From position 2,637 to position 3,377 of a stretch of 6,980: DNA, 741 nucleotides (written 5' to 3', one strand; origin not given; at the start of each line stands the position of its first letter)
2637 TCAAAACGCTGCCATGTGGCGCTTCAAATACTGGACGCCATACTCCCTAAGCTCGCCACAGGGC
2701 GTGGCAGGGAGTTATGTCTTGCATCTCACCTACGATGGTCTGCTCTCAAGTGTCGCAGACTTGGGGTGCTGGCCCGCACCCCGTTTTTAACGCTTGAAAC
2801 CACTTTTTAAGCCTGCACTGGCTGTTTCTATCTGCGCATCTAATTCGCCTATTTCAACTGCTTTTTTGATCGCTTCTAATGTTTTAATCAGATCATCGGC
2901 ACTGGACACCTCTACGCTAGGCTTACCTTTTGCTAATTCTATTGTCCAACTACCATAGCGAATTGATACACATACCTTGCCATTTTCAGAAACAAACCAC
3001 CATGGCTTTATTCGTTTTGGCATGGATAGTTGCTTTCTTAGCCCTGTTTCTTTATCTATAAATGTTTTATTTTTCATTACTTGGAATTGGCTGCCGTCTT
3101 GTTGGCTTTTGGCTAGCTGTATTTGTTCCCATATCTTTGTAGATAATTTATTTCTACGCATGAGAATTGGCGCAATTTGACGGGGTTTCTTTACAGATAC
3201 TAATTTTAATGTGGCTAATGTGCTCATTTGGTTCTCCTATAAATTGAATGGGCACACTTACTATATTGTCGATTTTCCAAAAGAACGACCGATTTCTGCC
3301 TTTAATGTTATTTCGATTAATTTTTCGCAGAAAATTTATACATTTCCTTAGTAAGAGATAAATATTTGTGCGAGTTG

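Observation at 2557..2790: GC-rich, hairpin-dense ~220-nt block with its own -10 box and intrinsic terminator: candidate novel structured ncRNA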

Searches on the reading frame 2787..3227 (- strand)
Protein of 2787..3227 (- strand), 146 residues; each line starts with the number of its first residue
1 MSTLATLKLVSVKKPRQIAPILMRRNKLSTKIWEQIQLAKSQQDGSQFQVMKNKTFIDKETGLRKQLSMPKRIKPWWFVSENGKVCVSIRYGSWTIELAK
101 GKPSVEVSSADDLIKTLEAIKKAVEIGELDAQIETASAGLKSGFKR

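Call 9: search_protein_families(library=pfam, proteins=[window:2787-3227:-], max_evalue=0.1)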
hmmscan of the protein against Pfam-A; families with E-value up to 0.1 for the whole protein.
window:2787-3227:- (146 aa): 1 family
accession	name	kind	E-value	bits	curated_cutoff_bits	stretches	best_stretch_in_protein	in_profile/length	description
PF20346.3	DUF6641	-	1e-14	55.2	27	1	7-130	22-140/143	Family of unknown function (DUF6641)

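Call 12: find_encoding_contigs(protein=window:2787-3227:-, flank=10000, max_places=10)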
Protein window:2787-3227:- (146 aa): 23 contigs read that carry it; 10 places shown.
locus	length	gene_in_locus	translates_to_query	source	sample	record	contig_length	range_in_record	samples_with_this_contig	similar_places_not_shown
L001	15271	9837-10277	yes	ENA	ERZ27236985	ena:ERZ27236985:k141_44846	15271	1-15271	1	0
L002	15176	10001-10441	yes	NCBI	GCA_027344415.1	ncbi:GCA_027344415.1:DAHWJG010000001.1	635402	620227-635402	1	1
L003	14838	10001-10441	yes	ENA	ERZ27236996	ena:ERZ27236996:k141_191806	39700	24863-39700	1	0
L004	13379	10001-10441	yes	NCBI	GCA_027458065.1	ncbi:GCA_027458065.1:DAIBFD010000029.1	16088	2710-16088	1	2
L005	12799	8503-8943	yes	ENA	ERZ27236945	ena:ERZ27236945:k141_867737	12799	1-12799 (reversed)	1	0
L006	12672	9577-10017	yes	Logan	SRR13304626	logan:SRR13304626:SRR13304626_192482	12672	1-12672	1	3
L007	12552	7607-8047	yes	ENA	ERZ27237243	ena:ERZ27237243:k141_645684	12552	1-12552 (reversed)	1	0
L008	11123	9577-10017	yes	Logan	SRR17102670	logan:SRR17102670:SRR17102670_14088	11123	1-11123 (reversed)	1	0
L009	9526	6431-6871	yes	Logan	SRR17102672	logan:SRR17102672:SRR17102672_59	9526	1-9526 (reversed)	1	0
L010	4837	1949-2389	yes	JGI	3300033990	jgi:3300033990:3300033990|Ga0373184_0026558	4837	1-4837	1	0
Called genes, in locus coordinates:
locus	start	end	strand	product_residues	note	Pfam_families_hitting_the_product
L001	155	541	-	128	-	-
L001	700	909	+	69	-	PF12441:CopG_antitoxin (weak), PF14384:BrnA_antitoxin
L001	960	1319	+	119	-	PF02604:PhdYeFM_antitox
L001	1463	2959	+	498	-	PF13493:DUF4118, PF00512:HisKA, PF02518:HATPase_c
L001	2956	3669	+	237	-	PF00072:Response_reg, PF00486:Trans_reg_C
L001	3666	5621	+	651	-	PF13520:AA_permease_2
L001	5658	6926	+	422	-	PF00589:Phage_integrase (weak)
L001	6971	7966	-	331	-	-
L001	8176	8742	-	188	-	PF00589:Phage_integrase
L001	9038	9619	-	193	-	-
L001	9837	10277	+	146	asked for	PF20346:DUF6641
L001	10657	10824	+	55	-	-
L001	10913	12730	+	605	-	-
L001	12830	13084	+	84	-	-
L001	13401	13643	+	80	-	PF02604:PhdYeFM_antitox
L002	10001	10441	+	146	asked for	PF20346:DUF6641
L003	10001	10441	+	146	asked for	PF20346:DUF6641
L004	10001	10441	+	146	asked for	PF20346:DUF6641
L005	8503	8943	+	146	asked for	PF20346:DUF6641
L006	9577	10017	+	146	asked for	PF20346:DUF6641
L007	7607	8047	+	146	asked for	PF20346:DUF6641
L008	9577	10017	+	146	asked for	PF20346:DUF6641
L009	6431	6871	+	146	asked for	PF20346:DUF6641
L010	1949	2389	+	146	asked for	PF20346:DUF6641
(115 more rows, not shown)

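Call 15: find_homologous_proteins(query=window:2787-3227:-, max_evalue=0.001)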
Query window:2787-3227:- (146 aa): 1830 proteins with E <= 0.001 among 1879 candidates; the best 120 are listed.
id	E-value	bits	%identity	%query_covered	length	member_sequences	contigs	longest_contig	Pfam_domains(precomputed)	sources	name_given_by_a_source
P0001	5.0e-87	307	100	100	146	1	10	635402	PF20346.3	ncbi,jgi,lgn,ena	jgi:hypothetical protein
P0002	1.3e-86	305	99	100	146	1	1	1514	PF20346.3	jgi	-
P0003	1.9e-85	302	98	100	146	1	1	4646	PF20346.3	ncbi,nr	ncbi:MAG: hypothetical protein KGI13_09245 [Betaproteobacteria bacterium]|nr:hypothetical protein [B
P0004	5.1e-71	255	79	100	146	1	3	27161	PF20346.3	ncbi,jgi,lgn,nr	ncbi:MAG: hypothetical protein B7Z60_09335 [Ferrovum sp. 37-45-19]|jgi:hypothetical protein|nr:MAG: 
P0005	7.8e-71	254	79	100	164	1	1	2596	PF20346.3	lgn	-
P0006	4.7e-68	245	73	100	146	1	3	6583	PF20346.3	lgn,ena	-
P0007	2.4e-66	240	77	100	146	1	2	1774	PF20346.3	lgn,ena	-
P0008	5.6e-66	239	76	100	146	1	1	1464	PF20346.3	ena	-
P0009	6.4e-66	238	77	100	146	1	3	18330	PF20346.3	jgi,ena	jgi:hypothetical protein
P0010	7.0e-66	238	76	100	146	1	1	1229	PF20346.3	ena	-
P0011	7.6e-66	238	76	100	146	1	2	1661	PF20346.3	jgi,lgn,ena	-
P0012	8.0e-66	238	76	100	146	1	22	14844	PF20346.3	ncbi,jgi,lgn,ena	jgi:hypothetical protein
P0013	8.9e-66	238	75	100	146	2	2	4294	PF20346.3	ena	-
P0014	9.7e-66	238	75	100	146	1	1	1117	PF20346.3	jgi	-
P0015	1.0e-65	238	76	100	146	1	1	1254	PF20346.3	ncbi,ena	-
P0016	1.1e-65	238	77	100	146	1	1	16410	PF20346.3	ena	-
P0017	1.1e-65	238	76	100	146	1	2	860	PF20346.3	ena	-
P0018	1.2e-65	237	76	100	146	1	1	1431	PF20346.3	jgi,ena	jgi:hypothetical protein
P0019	1.4e-65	237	76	100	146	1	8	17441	PF20346.3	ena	-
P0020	1.5e-65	237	76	100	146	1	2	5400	PF20346.3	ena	-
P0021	1.7e-65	237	76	100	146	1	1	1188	PF20346.3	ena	-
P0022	1.8e-65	237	77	100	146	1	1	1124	PF20346.3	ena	-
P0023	1.8e-65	237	75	100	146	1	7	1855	PF20346.3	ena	-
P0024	1.8e-65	237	76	100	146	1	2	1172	PF20346.3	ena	-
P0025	2.2e-65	237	75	100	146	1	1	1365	PF20346.3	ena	-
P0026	2.2e-65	237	75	100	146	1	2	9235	PF20346.3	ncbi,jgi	jgi:hypothetical protein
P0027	2.3e-65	237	77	100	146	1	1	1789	PF20346.3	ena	-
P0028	2.4e-65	236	76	100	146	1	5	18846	PF20346.3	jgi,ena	jgi:hypothetical protein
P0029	2.5e-65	236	75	100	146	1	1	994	PF20346.3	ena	-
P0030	2.6e-65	236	75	100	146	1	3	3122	PF20346.3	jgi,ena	jgi:hypothetical protein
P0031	2.6e-65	236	76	100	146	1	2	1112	PF20346.3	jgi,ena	-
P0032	2.6e-65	236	77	100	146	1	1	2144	PF20346.3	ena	-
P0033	2.7e-65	236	77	100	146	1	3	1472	PF20346.3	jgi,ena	jgi:hypothetical protein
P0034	2.8e-65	236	75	100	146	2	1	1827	PF20346.3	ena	-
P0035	2.9e-65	236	75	100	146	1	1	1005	PF20346.3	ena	-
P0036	3.0e-65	236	75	100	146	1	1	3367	PF20346.3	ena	-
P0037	3.2e-65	236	75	100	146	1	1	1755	PF20346.3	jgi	-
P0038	3.3e-65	236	75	100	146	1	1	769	PF20346.3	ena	-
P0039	3.5e-65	236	75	100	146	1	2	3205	PF20346.3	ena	-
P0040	3.6e-65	236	75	100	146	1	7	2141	PF20346.3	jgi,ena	jgi:hypothetical protein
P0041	3.7e-65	236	77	100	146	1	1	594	PF20346.3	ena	-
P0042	3.7e-65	236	75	100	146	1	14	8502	PF20346.3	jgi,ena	-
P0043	3.8e-65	236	75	100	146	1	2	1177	PF20346.3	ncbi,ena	-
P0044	4.0e-65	236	75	100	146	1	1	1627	PF20346.3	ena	-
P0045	4.2e-65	236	75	100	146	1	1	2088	PF20346.3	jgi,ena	-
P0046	4.6e-65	236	75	100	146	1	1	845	PF20346.3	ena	-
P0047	4.7e-65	236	76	100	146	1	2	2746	PF20346.3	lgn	-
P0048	4.8e-65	235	75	100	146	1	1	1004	PF20346.3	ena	-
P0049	4.8e-65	235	75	100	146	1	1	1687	PF20346.3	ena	-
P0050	5.6e-65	235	75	100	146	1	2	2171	PF20346.3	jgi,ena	jgi:hypothetical protein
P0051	5.8e-65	235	75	100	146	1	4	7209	PF20346.3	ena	-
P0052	6.1e-65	235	76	99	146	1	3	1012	PF20346.3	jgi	-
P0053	6.3e-65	235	75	100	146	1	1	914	PF20346.3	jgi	jgi:hypothetical protein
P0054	6.6e-65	235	75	100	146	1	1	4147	PF20346.3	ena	-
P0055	6.8e-65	235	75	100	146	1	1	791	PF20346.3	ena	-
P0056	6.9e-65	235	75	100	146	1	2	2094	PF20346.3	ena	-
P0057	7.3e-65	235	75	100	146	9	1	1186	PF20346.3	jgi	-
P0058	7.5e-65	235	73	100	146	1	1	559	PF20346.3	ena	-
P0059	7.8e-65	235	75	100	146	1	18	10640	PF20346.3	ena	-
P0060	7.9e-65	235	75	100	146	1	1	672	PF20346.3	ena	-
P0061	7.9e-65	235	75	100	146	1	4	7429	PF20346.3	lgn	-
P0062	8.2e-65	235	75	100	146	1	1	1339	PF20346.3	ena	-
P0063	8.3e-65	235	75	99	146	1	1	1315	PF20346.3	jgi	-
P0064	8.5e-65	235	75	100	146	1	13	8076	PF20346.3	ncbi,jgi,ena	jgi:hypothetical protein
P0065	9.1e-65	235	75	100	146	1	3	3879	PF20346.3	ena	-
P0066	9.9e-65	234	76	100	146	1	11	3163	PF20346.3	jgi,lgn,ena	-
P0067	1.0e-64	234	75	100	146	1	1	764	PF20346.3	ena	-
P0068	1.1e-64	234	75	100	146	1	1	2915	PF20346.3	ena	-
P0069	1.1e-64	234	75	100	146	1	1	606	PF20346.3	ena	-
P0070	1.1e-64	234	75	100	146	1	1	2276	PF20346.3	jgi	-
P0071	1.2e-64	234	75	99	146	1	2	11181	PF20346.3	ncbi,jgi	jgi:hypothetical protein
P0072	1.2e-64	234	74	100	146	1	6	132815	PF20346.3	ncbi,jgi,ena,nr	ncbi:MAG: hypothetical protein K9J38_08415 [Polynucleobacter sp.]|jgi:hypothetical protein|nr:hypoth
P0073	1.2e-64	234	75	99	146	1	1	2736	PF20346.3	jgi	-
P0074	1.3e-64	234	76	100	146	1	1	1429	PF20346.3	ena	-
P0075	1.3e-64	234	75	100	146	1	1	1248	PF20346.3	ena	-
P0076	1.3e-64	234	75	100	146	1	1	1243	PF20346.3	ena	-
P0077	1.4e-64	234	76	100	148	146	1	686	PF20346.3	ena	-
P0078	1.4e-64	234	75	100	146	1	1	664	PF20346.3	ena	-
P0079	1.4e-64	234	76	100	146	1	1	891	PF20346.3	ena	-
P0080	1.4e-64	234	75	100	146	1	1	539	PF20346.3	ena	-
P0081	1.4e-64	234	75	100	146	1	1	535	PF20346.3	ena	-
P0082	1.4e-64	234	75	100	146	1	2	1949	PF20346.3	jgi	-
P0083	1.4e-64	234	75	100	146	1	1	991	PF20346.3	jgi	-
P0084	1.6e-64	234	74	100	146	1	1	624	PF20346.3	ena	-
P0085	1.6e-64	234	74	100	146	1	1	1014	PF20346.3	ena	-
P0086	1.6e-64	234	75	100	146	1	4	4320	PF20346.3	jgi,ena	jgi:hypothetical protein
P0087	1.8e-64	234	75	100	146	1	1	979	PF20346.3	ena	-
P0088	1.9e-64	234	74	100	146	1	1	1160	PF20346.3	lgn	-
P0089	2.0e-64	234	75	100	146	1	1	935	PF20346.3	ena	-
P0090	2.4e-64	233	75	100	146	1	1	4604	PF20346.3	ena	-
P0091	2.7e-64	233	74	99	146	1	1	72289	PF20346.3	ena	-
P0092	2.9e-64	233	74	100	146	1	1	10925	PF20346.3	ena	-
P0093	3.1e-64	233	73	100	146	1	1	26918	PF20346.3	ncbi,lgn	-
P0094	3.6e-64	233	74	100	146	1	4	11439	PF20346.3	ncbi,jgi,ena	jgi:hypothetical protein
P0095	4.3e-64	232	74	100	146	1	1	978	PF20346.3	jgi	-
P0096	4.3e-64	232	76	100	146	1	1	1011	PF20346.3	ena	-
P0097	4.7e-64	232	74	100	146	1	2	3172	PF20346.3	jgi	-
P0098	4.8e-64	232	74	100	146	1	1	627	PF20346.3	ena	-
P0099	5.4e-64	232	73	100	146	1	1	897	PF20346.3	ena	-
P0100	5.5e-64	232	74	100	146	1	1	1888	PF20346.3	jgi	-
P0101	5.5e-64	232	74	100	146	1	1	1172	PF20346.3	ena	-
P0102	5.6e-64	232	73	100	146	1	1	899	PF20346.3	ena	-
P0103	6.1e-64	232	75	100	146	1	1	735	PF20346.3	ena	-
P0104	7.0e-64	232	75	100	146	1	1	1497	PF20346.3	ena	-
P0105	8.6e-64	231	72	100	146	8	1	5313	PF20346.3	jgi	jgi:hypothetical protein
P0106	9.4e-64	231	74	100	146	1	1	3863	PF20346.3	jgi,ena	-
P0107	9.5e-64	231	73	100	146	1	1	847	PF20346.3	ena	-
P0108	1.0e-63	231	74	99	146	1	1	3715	PF20346.3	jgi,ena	-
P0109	1.1e-63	231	74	100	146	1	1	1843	PF20346.3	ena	-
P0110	1.1e-63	231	73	100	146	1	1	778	PF20346.3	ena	-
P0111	1.3e-63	231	73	100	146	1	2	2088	PF20346.3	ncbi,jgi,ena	jgi:hypothetical protein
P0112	1.3e-63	231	73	100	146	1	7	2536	PF20346.3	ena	-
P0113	1.4e-63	231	73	100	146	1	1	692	PF20346.3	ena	-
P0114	1.4e-63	231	73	100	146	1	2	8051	PF20346.3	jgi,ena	jgi:hypothetical protein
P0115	1.5e-63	231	75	100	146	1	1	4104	PF20346.3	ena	-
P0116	1.5e-63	231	73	100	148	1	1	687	PF20346.3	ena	-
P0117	1.5e-63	231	73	100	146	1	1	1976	PF20346.3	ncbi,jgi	jgi:hypothetical protein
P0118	1.7e-63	231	74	100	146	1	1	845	PF20346.3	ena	-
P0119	1.7e-63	231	76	100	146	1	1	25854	PF20346.3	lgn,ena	-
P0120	1.8e-63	230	74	99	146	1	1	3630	PF20346.3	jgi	-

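Call 17: find_related_loci(query=A1, collection=genome_contigs, flank=4000)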
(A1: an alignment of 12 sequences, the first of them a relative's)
Query A1 (146 aa) in genome_contigs; peptide patterns used: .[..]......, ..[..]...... (x = any residue, [..] = any of these).
106 stretches matched a pattern; 83 encode a relative of the query (tblastn E <= 1e-3); the best 80 are kept; 80 distinct loci.
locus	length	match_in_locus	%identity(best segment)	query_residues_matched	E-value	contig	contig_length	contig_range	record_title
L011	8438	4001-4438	73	1-146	3e-71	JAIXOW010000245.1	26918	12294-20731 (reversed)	MAG: Oxalobacteraceae bacterium isolate C1_MAG_00043 C1_MAG_00043_000000000453, whole genome shotgun sequence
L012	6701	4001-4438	72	1-146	5e-70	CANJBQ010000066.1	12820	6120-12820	MAG: Burkholderiaceae bacterium isolate RH-23may17-1242 genome assembly, contig: RH-23may17-C38032, whole genome shotgun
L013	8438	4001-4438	73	1-146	1e-69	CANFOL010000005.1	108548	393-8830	MAG: Burkholderiaceae bacterium isolate Jr-14may18-239 genome assembly, contig: Jr-14may18-C219, whole genome shotgun se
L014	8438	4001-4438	73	1-146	3e-69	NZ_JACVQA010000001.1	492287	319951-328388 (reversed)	Polynucleobacter sp. UK-Gri1-W3 2634493319, whole genome shotgun sequence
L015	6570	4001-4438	71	1-146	1e-69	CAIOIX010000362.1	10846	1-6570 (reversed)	MAG: uncultured beta proteobacterium isolate D14_bin-1168 genome assembly, contig: bin-1168:362/477, whole genome shotgu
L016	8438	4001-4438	73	1-146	3e-69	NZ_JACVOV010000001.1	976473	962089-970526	Polynucleobacter sp. AP-Capit-er-40B-B4 AP-Capit-er-40B-B4__NODE_1_length_976473_cov_199.6, whole genome shotgun sequenc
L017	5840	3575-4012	73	1-146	1e-68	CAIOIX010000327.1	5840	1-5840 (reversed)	MAG: uncultured beta proteobacterium isolate D14_bin-1168 genome assembly, contig: bin-1168:327/477, whole genome shotgu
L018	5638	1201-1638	72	1-146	1e-68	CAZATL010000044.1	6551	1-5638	MAG TPA_asm: uncultured Gammaproteobacteria bacterium isolate SRP286056_co3_61 genome assembly, contig: NODE_16118_lengt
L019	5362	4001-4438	73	1-146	9e-69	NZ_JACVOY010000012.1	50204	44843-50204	Polynucleobacter sp. AP-Latsch-80-C2 NODE_12_length_50204_cov_80.85855, whole genome shotgun sequence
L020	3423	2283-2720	71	1-146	3e-68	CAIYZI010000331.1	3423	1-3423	MAG: uncultured beta proteobacterium isolate B4coas_bin-0731 genome assembly, contig: bin-0731:331/760, whole genome sho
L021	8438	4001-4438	72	1-146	1e-67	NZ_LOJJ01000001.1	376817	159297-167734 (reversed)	Polynucleobacter sinensis strain MWH-HuW1 Ga0081198_101, whole genome shotgun sequence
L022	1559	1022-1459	70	1-146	2e-70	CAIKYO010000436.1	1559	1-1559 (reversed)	MAG: uncultured Burkholderiales bacterium isolate C24_bin-2397 genome assembly, contig: bin-2397:436/463, whole genome s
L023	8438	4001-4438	71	1-146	3e-67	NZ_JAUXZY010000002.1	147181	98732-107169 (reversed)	MAG: Polynucleobacter sp. isolate C18_metabat.bin.26 C18_k141_467147, whole genome shotgun sequence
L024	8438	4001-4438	69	1-146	2e-66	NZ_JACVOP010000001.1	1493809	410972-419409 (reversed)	Polynucleobacter sp. 71A-WALBACH NODE_1_length_1493809_cov_140.642113, whole genome shotgun sequence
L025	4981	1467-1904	69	1-146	2e-66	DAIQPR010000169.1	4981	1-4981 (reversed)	MAG TPA_asm: Polynucleobacter sp. isolate CTOTU22629 NODE_1866_length_4981_cov_6.741372, whole genome shotgun sequence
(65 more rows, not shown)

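Call 20: find_encoding_contigs(protein=P0004, flank=5000, max_places=3)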
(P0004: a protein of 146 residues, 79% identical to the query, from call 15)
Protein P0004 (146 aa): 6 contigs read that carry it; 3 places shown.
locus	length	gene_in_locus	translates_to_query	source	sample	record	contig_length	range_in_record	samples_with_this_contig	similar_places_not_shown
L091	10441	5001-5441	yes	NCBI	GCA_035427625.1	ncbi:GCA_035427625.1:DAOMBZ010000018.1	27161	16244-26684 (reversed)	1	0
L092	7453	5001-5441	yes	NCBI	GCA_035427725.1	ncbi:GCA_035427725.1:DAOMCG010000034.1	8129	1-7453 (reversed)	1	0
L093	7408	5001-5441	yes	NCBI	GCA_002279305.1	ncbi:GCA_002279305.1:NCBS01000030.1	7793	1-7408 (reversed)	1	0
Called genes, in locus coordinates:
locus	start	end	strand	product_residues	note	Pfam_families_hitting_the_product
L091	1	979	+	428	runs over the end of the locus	PF00589:Phage_integrase (weak)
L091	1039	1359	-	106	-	-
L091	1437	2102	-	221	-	PF13401:AAA_22 (faint), PF00004:AAA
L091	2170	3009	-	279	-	-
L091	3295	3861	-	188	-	PF00589:Phage_integrase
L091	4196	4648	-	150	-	-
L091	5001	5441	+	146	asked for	PF20346:DUF6641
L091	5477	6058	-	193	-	-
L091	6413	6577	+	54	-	-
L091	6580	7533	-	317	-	-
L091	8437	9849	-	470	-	PF00890:FAD_binding_2 (faint), PF01266:DAO, PF07992:Pyr_redox_2 (faint), PF12831:FAD_oxidored (faint), PF05199:GMC_oxred_C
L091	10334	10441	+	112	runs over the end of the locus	-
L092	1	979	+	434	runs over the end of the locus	PF00589:Phage_integrase (weak)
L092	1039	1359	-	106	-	-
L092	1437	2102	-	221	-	PF13401:AAA_22 (faint), PF00004:AAA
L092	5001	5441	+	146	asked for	PF20346:DUF6641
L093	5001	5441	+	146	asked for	PF20346:DUF6641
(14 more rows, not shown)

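Call 21: find_encoding_contigs(protein=P0006, flank=5000, max_places=3)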
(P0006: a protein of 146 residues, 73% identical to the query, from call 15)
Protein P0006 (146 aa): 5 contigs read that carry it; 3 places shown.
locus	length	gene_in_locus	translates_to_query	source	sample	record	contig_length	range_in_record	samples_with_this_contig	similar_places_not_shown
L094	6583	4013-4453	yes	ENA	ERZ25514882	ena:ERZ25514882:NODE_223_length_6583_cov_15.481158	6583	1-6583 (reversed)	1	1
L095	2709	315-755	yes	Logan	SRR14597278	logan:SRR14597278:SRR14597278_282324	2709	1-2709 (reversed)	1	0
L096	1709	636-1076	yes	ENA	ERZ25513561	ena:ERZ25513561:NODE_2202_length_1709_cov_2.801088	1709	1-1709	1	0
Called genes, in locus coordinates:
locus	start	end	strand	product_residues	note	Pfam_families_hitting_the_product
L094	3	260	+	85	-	?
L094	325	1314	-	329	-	-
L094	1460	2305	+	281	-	-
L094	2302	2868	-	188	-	PF00589:Phage_integrase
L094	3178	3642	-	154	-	-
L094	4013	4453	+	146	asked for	PF20346:DUF6641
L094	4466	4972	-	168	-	PF01844:HNH, PF13391:HNH_2, PF14279:HNH_5 (weak)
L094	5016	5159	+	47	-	-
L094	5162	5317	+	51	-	-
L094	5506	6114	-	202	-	PF12686:DUF3800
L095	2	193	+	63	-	?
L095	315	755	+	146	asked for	PF20346:DUF6641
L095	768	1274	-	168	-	PF01844:HNH, PF13391:HNH_2, PF14279:HNH_5 (weak)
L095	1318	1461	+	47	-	-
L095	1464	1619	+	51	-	-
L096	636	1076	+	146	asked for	PF20346:DUF6641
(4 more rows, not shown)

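Call 22: find_encoding_contigs(protein=P0003, flank=5000, max_places=3)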
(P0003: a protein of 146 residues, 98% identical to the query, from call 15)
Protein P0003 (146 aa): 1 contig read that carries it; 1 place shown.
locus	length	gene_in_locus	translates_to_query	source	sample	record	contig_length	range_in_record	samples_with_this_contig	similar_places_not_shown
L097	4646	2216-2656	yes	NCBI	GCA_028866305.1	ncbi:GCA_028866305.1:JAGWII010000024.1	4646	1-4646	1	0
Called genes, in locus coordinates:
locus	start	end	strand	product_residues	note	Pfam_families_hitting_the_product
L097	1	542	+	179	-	PF01381:HTH_3 (faint), PF13592:HTH_33 (weak)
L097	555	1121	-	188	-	PF00589:Phage_integrase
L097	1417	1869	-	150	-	-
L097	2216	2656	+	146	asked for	PF20346:DUF6641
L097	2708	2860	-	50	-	-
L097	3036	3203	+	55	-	-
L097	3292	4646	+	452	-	?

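Call 30: search_protein_families(library=phrogs, proteins=[window:2787-3227:-], max_evalue=0.01)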
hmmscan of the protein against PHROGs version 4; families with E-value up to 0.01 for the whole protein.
window:2787-3227:- (146 aa): 1 family
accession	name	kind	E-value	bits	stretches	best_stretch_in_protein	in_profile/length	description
phrog_31551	-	unknown function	1.8e-22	81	1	1-136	9-145/155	-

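Call 31: search_protein_families(library=ncbifam, proteins=[window:2787-3227:-], max_evalue=0.01)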
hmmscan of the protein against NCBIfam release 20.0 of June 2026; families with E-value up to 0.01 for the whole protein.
window:2787-3227:- (146 aa): 0 families

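Call 41: find_encoding_contigs(protein=P0002, flank=3000, max_places=3)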
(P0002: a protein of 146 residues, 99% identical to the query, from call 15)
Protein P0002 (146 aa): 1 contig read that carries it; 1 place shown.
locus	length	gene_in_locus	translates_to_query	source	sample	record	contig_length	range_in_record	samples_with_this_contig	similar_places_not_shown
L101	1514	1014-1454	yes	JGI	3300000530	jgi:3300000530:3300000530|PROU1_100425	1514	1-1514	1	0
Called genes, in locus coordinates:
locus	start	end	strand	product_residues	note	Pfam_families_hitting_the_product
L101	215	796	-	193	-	-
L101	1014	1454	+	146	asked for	PF20346:DUF6641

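Call 42: find_encoding_contigs(protein=P0005, flank=3000, max_places=3)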
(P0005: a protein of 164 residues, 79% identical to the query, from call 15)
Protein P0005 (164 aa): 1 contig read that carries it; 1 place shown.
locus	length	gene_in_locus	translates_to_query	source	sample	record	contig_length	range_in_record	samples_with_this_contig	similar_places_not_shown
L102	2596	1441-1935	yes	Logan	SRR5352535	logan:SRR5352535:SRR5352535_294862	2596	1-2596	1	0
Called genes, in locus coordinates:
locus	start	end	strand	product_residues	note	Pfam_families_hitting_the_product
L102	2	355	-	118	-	?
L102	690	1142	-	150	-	-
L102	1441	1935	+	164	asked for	PF20346:DUF6641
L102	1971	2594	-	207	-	?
